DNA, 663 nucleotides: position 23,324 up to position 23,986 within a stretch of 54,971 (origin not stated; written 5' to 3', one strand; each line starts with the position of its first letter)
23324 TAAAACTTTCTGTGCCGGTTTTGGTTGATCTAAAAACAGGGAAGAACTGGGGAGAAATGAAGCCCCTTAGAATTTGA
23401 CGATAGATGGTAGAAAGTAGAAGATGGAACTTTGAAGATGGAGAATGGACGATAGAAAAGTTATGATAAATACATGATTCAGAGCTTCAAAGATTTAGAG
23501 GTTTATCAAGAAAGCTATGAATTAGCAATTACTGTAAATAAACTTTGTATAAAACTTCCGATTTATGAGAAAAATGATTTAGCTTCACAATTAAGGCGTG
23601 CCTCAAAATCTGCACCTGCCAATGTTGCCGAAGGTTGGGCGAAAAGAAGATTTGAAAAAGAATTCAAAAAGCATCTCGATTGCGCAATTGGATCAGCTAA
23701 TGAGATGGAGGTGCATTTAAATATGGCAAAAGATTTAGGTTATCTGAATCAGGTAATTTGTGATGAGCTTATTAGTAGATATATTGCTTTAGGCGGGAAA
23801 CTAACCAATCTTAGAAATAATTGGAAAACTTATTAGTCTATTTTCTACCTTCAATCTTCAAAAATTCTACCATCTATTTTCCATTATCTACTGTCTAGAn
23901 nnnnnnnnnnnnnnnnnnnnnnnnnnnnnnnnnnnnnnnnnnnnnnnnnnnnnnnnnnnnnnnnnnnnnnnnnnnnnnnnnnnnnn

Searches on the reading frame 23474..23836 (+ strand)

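Call 51: search_protein_families(library=pfam, proteins=[window:23474-23836:+], max_evalue=0.00001)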
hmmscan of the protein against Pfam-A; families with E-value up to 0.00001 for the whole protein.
window:23474-23836:+ (120 aa): 1 family
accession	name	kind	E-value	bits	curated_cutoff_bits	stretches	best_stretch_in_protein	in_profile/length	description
PF05635.17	23S_rRNA_IVP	-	6.7e-27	94.2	33.8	1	6-111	1-105/106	23S rRNA-intervening sequence protein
